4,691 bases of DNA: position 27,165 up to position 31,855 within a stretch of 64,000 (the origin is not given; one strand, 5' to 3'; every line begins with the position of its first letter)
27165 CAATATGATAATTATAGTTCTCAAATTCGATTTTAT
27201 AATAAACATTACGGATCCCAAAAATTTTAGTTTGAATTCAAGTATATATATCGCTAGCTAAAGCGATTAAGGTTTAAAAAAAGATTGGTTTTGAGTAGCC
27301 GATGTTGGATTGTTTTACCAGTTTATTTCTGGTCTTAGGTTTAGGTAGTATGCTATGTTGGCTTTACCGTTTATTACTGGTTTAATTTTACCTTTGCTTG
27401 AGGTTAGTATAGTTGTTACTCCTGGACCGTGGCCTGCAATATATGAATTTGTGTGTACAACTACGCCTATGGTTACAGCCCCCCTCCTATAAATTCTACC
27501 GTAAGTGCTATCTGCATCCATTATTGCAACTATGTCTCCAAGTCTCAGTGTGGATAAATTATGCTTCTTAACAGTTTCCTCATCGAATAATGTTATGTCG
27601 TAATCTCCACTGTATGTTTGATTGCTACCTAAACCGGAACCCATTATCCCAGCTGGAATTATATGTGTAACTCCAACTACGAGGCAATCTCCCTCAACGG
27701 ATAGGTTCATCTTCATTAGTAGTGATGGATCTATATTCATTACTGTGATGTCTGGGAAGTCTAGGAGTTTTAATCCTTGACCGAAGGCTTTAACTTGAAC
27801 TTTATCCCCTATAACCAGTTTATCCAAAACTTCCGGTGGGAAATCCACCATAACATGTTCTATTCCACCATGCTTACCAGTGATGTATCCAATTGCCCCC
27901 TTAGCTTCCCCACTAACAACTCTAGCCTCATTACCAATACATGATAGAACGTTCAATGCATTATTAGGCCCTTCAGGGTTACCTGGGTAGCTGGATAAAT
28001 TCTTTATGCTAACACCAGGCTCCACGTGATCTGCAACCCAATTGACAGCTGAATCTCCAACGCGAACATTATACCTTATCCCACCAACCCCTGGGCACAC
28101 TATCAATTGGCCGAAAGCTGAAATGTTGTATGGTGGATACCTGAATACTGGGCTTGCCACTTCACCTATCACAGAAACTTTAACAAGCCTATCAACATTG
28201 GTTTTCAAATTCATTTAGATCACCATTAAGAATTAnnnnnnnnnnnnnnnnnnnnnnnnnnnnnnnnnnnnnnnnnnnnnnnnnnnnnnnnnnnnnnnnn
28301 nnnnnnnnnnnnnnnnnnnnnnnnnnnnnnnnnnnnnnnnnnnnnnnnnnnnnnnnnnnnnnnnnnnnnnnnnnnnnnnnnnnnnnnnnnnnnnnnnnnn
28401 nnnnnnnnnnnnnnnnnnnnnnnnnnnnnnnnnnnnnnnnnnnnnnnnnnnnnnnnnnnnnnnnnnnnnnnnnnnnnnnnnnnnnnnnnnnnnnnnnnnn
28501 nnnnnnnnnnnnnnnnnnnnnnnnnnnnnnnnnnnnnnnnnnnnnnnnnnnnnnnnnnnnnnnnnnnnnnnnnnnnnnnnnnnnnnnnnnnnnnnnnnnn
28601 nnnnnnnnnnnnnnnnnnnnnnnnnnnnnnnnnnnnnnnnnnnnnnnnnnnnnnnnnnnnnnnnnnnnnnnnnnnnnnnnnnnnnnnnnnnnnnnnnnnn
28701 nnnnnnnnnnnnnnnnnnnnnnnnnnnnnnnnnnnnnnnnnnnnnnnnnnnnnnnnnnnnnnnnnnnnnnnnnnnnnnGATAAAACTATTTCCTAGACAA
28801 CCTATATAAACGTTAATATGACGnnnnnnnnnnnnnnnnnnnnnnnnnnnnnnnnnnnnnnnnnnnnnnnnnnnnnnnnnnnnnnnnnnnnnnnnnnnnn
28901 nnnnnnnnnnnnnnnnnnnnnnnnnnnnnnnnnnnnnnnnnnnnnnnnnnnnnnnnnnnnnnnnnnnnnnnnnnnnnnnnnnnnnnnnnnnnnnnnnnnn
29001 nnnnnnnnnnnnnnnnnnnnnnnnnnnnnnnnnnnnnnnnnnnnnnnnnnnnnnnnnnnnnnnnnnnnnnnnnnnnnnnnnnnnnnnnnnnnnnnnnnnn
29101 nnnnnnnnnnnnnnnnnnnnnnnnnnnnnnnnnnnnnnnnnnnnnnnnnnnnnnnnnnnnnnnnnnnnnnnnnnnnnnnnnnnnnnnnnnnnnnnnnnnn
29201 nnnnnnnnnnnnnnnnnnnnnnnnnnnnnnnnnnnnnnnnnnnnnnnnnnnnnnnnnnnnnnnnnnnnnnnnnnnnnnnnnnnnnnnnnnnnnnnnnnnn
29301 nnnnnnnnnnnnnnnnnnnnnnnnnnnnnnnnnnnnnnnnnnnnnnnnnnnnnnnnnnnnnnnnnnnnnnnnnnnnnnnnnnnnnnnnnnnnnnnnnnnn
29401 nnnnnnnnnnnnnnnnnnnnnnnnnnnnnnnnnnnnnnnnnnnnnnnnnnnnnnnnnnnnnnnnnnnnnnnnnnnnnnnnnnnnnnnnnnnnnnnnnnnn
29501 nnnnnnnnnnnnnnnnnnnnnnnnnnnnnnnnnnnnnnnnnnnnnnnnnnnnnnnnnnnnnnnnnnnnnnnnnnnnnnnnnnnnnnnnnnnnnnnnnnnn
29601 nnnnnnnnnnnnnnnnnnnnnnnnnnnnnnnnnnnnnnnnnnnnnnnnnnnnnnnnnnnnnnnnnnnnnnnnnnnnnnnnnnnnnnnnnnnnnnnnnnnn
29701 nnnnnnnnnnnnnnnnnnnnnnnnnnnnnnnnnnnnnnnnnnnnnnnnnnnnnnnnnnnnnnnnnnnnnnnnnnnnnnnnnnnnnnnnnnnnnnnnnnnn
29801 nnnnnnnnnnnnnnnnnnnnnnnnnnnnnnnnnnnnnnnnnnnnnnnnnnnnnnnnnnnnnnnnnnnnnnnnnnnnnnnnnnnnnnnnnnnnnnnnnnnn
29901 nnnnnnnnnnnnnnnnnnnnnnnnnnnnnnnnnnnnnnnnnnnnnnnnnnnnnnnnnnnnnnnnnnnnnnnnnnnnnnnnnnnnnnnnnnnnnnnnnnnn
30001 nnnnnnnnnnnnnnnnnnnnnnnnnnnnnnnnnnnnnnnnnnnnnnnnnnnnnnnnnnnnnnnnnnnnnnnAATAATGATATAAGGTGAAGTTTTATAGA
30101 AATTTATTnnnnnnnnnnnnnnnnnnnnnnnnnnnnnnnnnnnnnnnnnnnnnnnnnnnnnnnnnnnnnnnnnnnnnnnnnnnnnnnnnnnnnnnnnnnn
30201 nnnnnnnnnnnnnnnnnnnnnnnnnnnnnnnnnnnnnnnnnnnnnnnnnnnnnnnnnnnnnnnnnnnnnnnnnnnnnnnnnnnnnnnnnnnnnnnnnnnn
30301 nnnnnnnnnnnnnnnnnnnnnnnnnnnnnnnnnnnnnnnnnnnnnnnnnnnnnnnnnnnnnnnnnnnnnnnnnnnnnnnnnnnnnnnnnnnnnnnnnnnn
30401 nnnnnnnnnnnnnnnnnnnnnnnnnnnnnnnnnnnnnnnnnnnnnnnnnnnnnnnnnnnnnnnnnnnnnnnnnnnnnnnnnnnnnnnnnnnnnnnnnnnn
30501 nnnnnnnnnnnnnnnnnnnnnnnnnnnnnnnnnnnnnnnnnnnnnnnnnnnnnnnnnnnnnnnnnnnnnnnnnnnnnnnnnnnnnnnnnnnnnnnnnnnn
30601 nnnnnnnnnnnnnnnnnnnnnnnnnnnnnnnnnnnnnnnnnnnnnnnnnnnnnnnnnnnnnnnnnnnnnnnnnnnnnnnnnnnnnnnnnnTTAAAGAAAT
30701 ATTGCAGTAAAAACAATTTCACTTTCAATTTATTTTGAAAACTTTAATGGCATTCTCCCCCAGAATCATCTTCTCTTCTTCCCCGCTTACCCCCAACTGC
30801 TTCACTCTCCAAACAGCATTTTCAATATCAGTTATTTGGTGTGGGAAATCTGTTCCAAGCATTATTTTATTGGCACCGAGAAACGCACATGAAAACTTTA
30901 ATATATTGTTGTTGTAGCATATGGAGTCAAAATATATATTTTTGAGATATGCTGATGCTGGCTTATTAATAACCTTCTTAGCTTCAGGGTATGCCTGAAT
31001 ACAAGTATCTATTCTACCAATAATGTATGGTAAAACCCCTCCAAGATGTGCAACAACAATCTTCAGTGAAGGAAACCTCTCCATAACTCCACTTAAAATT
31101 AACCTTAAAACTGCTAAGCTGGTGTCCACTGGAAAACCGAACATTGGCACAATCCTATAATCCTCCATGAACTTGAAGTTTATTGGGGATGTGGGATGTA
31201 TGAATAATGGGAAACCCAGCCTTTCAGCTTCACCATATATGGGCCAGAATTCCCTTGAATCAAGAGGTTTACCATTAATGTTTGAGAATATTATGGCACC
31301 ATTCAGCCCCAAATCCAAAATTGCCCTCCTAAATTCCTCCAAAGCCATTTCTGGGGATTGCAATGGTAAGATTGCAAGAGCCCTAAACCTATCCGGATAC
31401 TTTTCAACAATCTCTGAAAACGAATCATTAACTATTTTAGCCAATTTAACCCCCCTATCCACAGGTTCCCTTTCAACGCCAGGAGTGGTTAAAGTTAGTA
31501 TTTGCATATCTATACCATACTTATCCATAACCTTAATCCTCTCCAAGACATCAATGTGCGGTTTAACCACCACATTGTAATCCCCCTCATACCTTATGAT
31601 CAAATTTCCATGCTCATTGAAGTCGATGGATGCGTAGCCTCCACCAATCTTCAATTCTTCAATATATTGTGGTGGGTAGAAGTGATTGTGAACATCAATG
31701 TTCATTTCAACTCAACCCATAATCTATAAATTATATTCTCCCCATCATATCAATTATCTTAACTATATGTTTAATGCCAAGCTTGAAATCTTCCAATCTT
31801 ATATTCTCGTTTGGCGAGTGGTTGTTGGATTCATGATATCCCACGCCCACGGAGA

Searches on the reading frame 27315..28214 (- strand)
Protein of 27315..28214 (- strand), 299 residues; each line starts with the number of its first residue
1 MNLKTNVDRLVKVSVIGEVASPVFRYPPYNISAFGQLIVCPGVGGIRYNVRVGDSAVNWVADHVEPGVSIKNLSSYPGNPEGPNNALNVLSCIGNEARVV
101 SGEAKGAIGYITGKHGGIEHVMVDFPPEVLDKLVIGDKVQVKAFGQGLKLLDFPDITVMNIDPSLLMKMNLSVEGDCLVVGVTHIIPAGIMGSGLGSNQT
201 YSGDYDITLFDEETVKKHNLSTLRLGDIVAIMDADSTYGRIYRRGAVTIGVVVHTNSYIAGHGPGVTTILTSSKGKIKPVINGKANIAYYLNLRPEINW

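Call 13: search_protein_families(library=pfam, proteins=[window:27315-28214:-], max_evalue=0.0001)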
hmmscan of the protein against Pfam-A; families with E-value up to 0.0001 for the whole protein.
window:27315-28214:- (299 aa): 2 families
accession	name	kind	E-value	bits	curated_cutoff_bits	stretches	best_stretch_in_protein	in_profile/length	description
PF14505.12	DUF4438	-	4.8e-57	191.9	24.9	1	29-166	1-134/135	Domain of unknown function (DUF4438), N-terminal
PF20999.2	DUF4438_C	-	7.5e-47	158.7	27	1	170-291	3-124/124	Domain of unknown function (DUF4438), C-terminal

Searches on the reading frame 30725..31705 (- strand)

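Call 12: search_protein_families(library=pfam, proteins=[window:30725-31705:-], max_evalue=0.0001)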
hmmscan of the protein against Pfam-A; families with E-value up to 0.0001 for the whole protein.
window:30725-31705:- (326 aa): 1 family
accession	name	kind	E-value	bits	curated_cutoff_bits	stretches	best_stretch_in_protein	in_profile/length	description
PF04909.20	Amidohydro_2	-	2e-38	133.3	26.4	1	3-324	1-288/289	Amidohydrolase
